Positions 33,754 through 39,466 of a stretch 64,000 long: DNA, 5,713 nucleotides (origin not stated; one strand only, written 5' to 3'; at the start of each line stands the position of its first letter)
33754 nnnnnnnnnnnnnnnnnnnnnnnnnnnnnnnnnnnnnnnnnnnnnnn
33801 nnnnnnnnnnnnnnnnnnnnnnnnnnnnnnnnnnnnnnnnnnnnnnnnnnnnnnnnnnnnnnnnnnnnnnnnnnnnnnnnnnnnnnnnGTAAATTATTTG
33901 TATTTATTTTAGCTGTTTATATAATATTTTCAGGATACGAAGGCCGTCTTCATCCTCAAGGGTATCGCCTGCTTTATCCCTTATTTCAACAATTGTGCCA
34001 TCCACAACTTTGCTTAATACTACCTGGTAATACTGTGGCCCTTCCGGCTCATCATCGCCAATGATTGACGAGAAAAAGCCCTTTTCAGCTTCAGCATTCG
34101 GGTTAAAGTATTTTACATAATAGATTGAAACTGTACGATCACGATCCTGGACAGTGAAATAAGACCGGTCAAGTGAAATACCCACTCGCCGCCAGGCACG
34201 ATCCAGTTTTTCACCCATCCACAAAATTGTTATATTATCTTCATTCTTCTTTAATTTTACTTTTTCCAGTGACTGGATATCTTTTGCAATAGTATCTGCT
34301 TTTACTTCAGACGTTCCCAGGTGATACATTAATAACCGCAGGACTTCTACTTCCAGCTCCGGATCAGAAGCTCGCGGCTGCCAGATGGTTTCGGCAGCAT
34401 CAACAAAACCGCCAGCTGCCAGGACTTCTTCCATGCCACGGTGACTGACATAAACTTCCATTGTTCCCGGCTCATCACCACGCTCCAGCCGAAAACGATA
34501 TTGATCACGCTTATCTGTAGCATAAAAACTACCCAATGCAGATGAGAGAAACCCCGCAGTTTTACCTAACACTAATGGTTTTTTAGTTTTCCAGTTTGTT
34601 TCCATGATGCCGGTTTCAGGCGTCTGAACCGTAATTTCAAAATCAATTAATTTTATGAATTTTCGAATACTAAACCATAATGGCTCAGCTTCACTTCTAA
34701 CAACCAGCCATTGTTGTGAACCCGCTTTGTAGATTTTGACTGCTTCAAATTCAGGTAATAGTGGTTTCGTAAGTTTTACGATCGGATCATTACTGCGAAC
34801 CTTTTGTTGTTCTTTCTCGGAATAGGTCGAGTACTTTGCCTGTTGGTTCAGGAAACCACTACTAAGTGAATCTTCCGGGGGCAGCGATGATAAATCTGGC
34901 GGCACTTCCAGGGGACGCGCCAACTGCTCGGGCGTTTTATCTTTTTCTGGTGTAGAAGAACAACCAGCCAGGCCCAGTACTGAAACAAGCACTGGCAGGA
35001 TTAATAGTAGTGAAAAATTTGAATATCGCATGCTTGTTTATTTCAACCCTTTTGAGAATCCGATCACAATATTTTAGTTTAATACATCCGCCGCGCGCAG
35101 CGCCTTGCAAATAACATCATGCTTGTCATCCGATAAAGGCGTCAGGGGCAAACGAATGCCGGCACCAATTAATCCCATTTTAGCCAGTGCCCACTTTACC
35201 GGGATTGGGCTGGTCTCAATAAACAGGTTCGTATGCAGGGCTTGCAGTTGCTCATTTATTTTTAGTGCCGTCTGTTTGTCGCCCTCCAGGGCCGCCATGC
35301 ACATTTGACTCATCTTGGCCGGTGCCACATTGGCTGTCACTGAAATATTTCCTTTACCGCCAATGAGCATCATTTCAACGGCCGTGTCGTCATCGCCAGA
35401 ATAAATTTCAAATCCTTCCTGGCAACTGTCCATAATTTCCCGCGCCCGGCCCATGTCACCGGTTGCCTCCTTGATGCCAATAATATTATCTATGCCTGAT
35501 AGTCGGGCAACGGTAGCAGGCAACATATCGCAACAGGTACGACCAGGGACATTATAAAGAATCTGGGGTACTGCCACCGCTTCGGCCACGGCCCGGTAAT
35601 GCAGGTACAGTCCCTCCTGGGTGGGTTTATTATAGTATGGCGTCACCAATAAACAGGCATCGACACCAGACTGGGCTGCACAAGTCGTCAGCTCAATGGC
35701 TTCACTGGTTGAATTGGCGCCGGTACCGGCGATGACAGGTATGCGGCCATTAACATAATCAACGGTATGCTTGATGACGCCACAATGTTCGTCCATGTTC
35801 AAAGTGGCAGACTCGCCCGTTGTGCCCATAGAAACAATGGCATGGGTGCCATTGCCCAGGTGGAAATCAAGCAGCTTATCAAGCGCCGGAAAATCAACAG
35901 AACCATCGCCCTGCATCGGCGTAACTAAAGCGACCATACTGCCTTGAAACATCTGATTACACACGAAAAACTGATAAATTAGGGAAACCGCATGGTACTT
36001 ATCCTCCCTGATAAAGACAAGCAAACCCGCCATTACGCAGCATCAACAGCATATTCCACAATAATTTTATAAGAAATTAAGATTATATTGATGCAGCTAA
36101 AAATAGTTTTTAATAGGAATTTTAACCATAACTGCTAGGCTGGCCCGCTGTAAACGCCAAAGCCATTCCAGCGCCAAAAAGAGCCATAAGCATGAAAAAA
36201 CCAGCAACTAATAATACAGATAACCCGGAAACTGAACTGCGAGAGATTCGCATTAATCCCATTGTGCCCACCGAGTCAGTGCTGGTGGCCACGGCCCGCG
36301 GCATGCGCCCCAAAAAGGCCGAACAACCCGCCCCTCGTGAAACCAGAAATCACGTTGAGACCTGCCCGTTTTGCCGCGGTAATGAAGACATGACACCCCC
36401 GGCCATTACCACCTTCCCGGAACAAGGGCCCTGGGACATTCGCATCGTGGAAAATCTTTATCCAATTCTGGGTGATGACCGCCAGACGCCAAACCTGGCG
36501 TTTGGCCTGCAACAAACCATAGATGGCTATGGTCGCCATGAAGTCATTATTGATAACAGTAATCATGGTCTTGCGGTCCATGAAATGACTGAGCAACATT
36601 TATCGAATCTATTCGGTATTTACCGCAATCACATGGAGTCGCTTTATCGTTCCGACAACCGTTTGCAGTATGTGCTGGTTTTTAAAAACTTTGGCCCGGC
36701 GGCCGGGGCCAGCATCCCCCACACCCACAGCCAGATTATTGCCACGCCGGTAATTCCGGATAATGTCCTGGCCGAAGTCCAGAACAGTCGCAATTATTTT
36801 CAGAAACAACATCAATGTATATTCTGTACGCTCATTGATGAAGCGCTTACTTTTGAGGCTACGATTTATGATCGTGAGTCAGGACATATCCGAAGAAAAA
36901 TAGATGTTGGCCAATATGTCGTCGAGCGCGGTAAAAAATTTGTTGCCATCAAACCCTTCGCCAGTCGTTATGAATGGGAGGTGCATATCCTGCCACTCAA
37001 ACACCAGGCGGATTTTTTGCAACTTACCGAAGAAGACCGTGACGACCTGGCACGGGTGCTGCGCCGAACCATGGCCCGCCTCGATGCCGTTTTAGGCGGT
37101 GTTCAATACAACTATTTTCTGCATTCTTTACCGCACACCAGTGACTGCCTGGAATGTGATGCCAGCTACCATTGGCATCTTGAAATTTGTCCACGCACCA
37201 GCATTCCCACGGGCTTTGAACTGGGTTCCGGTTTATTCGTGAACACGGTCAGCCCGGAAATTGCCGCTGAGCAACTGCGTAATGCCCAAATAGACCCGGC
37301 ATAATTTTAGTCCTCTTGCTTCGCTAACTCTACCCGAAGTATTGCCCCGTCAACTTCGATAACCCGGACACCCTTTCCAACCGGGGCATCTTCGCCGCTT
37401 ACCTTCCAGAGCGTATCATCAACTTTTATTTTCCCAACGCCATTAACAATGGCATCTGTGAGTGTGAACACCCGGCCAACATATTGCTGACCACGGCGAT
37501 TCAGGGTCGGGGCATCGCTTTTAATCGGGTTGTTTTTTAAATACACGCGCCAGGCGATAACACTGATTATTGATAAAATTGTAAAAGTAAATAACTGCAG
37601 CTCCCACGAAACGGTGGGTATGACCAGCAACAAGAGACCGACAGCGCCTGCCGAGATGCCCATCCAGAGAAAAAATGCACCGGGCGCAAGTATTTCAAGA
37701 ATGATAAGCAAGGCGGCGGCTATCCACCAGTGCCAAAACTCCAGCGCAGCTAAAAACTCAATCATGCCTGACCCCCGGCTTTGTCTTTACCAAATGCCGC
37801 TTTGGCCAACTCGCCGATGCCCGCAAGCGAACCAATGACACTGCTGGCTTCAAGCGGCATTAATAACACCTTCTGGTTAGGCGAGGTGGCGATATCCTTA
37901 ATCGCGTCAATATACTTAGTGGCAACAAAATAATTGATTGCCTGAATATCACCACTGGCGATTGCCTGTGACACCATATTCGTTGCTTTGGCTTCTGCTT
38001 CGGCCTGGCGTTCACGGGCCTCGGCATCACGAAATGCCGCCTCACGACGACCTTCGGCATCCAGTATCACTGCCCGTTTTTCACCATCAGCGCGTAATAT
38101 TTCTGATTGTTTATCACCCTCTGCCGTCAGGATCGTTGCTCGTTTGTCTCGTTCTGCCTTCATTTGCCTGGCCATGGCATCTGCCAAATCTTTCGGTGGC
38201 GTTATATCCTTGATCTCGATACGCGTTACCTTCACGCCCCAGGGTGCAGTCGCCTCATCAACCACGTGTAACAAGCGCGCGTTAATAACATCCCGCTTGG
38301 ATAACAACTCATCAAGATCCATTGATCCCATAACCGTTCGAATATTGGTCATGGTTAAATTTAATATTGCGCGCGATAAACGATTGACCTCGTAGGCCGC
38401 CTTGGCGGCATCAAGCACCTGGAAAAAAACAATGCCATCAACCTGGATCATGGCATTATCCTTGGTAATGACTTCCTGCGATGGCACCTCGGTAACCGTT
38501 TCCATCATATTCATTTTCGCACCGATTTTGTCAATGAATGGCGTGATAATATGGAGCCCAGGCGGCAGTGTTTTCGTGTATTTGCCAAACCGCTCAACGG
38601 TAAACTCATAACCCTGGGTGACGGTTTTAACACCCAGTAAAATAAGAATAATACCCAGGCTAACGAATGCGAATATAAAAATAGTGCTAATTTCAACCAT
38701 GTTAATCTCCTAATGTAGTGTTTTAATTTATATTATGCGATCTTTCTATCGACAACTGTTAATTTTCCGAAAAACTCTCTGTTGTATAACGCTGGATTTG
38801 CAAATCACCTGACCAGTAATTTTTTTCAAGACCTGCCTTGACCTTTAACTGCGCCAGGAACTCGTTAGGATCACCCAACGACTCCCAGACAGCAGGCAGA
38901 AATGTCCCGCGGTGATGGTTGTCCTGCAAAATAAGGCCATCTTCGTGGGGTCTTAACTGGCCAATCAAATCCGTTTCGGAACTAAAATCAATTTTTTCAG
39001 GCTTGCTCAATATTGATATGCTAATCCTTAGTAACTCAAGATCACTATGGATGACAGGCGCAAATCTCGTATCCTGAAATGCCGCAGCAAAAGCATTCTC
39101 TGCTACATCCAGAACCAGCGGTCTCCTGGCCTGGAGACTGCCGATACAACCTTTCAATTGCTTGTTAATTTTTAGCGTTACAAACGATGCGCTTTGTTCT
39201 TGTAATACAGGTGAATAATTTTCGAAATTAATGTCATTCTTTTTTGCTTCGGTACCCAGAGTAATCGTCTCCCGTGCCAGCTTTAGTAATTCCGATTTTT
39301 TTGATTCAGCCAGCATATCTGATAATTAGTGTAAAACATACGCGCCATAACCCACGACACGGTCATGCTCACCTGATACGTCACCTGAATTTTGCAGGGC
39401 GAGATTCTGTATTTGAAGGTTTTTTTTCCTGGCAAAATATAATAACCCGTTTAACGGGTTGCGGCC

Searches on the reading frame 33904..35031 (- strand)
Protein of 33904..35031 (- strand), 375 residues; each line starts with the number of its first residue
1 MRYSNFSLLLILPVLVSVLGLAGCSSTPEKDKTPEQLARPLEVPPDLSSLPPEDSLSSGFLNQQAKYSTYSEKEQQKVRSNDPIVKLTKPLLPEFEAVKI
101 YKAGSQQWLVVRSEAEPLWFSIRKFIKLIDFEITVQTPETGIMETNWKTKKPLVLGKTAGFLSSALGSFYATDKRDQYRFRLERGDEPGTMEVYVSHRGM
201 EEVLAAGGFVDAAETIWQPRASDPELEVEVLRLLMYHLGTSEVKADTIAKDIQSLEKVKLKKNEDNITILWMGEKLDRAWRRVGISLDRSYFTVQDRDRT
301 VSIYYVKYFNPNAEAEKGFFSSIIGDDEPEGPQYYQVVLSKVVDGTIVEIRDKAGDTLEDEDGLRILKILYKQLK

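Call 71: search_protein_families(library=pfam, proteins=[window:33904-35031:-], max_evalue=0.00001)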
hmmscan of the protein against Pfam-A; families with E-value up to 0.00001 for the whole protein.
window:33904-35031:- (375 aa): 1 family
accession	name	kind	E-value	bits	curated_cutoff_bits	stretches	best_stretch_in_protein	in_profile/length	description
PF06804.17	Lipoprotein_18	-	1.2e-24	87.3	25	1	95-370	56-319/323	NlpB/DapX lipoprotein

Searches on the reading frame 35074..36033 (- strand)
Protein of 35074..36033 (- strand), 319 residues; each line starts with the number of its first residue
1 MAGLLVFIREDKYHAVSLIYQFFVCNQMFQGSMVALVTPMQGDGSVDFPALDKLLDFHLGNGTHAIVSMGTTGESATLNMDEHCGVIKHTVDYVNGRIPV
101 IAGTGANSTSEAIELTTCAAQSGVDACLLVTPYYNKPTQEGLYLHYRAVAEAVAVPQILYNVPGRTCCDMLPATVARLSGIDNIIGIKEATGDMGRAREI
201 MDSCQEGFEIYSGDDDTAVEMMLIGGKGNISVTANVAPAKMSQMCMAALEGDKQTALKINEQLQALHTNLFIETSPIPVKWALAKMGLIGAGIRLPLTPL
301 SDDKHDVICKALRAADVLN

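Call 71: search_protein_families(library=pfam, proteins=[window:35074-36033:-], max_evalue=0.00001)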
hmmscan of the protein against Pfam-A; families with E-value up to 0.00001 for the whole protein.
window:35074-36033:- (319 aa): 1 family
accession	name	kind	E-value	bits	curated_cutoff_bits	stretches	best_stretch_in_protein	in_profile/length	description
PF00701.28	DHDPS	-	3.3e-106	354.7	22.1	1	29-314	2-288/289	Dihydrodipicolinate synthetase family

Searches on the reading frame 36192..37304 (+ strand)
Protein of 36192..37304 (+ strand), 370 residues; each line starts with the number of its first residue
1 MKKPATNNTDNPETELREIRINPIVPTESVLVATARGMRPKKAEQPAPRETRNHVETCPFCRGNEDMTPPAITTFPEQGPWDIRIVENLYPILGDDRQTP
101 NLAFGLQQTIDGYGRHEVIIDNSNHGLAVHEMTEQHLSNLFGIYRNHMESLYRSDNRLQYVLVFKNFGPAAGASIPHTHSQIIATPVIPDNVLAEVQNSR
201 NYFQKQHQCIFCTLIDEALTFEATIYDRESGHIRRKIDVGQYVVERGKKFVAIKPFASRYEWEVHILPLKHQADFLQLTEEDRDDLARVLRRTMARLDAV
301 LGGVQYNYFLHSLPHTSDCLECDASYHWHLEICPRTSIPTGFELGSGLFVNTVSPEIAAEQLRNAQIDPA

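Call 71: search_protein_families(library=pfam, proteins=[window:36192-37304:+], max_evalue=0.00001)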
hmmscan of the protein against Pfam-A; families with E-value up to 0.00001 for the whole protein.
window:36192-37304:+ (370 aa): 4 families
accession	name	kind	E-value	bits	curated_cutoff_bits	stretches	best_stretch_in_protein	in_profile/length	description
PF16268.10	DUF4921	-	1.6e-15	57.4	28.5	1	130-197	193-260/425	Domain of unknown function (DUF4921)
PF01087.27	GalP_UDP_transf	-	1.2e-11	45.8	22.1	1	15-189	10-184/184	Galactose-1-phosphate uridyl transferase, N-terminal domain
PF16285.10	DUF4931_N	-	9.2e-10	39.1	24.1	1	117-184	54-120/124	Domain of unknown function (DUF4931) N-terminal domain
PF01230.28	HIT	-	2.4e-06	28.5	21.5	0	244-316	9-81/98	HIT domain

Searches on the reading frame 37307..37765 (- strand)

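Call 71: search_protein_families(library=pfam, proteins=[window:37307-37765:-], max_evalue=0.00001)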
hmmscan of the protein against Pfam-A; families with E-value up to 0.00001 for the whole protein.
window:37307-37765:- (152 aa): 1 family
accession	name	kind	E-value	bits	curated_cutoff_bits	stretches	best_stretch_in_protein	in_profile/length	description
PF01957.25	NfeD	-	5.5e-11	42.9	29.1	1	93-146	2-56/57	NfeD-like C-terminal, partner-binding domain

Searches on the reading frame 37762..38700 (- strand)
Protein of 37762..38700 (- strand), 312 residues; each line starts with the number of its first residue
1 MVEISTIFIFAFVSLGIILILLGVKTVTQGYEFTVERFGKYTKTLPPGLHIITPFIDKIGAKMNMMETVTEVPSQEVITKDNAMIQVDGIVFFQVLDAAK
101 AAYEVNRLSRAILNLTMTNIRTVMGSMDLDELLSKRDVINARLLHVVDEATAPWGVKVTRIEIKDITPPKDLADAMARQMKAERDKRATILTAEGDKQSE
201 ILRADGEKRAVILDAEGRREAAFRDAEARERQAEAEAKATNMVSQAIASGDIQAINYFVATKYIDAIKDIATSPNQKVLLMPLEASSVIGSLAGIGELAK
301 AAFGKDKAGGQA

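Call 72: search_protein_families(library=pfam, proteins=[window:37762-38700:-], max_evalue=0.00001)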
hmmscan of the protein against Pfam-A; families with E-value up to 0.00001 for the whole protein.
window:37762-38700:- (312 aa): 1 family
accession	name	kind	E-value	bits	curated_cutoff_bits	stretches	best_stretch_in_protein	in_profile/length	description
PF01145.31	Band_7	-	9.6e-37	127.2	23.6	1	26-197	2-176/176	SPFH domain / Band 7 family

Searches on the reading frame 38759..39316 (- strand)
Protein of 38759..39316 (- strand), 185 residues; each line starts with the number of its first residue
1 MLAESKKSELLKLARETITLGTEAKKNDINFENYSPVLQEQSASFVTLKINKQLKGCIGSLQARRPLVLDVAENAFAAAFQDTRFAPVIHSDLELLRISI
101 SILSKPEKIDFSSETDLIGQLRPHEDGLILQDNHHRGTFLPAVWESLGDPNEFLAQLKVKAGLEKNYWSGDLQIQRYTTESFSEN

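Call 72: search_protein_families(library=pfam, proteins=[window:38759-39316:-], max_evalue=0.00001)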
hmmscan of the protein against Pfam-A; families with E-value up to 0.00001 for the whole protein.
window:38759-39316:- (185 aa): 1 family
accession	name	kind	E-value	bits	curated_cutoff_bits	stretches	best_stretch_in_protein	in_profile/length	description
PF01871.22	AMMECR1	-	2.3e-46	157.8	25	1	11-182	1-168/168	AMMECR1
